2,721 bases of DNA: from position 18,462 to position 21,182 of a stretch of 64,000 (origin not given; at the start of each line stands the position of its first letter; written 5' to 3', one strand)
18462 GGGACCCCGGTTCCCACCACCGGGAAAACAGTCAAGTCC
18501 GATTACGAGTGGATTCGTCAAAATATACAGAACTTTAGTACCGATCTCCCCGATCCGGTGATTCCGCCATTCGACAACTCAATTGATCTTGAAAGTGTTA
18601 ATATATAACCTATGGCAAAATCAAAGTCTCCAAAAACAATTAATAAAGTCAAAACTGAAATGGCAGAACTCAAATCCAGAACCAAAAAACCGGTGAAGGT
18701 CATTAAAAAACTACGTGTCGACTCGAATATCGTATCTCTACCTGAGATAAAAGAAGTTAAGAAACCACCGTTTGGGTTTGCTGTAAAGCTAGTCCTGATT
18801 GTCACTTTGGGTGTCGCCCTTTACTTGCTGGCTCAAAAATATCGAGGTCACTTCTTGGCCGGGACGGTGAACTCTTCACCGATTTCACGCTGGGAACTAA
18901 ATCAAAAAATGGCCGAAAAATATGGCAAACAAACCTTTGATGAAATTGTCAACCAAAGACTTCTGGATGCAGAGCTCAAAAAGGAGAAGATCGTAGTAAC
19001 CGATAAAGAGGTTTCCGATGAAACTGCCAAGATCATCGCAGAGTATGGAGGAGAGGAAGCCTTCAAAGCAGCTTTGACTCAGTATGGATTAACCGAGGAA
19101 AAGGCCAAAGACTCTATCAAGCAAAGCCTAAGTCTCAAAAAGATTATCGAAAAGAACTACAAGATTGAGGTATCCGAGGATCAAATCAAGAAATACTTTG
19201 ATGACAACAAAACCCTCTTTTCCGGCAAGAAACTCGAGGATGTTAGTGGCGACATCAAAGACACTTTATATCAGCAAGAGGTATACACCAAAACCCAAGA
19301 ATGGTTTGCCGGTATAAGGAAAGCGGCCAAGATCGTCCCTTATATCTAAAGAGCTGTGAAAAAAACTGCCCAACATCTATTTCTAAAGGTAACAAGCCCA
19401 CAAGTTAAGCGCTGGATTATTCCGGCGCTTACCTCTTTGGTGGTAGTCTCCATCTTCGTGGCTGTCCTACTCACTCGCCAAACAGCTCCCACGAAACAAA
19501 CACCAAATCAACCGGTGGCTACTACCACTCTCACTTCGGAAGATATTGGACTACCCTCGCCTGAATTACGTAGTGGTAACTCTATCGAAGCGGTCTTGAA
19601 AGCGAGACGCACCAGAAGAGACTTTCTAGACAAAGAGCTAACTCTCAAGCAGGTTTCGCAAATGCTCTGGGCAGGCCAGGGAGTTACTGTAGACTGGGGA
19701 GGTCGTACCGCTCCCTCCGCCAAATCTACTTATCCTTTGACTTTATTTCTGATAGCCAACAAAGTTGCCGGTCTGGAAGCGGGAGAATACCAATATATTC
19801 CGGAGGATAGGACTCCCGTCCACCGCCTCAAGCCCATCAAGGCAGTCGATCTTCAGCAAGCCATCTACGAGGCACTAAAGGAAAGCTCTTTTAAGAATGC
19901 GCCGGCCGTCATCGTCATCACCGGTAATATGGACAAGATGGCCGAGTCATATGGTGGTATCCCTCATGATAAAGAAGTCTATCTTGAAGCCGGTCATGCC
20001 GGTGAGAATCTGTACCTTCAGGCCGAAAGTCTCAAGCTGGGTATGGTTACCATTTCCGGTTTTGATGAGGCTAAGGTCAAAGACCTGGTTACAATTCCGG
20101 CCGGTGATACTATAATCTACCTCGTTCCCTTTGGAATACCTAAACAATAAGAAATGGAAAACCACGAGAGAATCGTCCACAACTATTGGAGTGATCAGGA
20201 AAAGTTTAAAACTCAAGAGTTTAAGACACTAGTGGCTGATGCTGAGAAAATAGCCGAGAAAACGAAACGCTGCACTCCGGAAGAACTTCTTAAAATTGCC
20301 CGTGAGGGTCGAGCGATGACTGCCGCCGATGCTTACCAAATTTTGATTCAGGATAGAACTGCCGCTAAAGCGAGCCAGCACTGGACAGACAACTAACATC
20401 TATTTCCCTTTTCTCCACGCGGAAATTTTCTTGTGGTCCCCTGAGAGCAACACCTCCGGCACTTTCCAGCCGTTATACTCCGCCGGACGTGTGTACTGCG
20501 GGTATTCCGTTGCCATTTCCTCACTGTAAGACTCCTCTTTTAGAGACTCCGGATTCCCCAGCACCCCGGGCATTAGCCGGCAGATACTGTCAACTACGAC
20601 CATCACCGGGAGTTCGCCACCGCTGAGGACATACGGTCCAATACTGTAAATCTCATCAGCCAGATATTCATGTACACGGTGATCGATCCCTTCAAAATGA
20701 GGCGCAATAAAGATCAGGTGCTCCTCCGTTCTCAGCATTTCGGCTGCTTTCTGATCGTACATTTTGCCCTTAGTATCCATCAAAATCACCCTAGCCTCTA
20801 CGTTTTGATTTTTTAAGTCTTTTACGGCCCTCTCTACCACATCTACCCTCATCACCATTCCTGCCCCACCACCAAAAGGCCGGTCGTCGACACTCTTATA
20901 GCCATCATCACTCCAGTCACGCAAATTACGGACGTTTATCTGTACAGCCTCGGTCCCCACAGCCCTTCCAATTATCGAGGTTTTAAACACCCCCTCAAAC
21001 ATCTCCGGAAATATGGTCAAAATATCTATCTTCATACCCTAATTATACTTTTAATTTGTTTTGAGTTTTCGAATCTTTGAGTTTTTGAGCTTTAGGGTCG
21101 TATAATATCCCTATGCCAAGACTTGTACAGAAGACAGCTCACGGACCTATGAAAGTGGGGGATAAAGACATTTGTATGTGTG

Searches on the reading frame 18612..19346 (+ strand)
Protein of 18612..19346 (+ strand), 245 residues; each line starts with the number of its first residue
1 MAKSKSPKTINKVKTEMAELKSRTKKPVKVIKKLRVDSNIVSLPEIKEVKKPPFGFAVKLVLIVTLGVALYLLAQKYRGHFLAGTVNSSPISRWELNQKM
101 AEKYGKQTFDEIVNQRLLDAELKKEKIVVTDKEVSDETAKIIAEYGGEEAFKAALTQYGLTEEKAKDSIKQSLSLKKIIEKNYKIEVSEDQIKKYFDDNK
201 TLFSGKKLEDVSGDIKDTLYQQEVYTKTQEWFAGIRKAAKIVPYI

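Call 9: search_protein_families(library=pfam, proteins=[window:18612-19346:+], max_evalue=0.01)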
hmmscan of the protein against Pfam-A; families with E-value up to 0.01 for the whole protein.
window:18612-19346:+ (245 aa): 3 families
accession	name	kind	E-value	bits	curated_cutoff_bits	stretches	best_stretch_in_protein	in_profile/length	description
PF13624.11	SurA_N_3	-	1.3e-10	41.8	27.2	1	102-178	81-161/162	SurA-like N-terminal domain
PF13623.11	SurA_N_2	-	4.4e-05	23.8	28.5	1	96-140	77-121/145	SurA-like N-terminal domain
PF05698.19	Trigger_C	-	0.00043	20.8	22.7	1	98-153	80-136/162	Bacterial trigger factor protein (TF) C-terminus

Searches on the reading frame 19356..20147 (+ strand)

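Call 9: search_protein_families(library=pfam, proteins=[window:19356-20147:+], max_evalue=0.01)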
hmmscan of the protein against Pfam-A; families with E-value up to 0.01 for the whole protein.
window:19356-20147:+ (264 aa): 1 family
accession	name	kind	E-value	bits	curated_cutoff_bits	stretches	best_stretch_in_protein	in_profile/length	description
PF00881.29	Nitroreductase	-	1.7e-24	87.4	23.5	1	81-260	1-166/167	Nitroreductase family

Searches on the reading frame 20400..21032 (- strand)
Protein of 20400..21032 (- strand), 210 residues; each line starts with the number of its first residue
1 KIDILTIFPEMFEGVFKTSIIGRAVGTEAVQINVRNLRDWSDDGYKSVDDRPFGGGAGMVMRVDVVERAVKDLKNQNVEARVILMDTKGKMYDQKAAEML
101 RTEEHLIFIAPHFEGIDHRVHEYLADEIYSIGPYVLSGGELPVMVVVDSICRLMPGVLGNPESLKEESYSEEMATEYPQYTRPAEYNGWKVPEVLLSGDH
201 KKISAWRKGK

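Call 9: search_protein_families(library=pfam, proteins=[window:20400-21032:-], max_evalue=0.01)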
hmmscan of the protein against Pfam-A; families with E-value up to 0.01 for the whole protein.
window:20400-21032:- (210 aa): 1 family
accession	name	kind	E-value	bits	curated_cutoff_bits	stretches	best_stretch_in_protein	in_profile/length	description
PF01746.26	tRNA_m1G_MT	-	7.4e-53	179.6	27.3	1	23-208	3-183/195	tRNA (Guanine-1)-methyltransferase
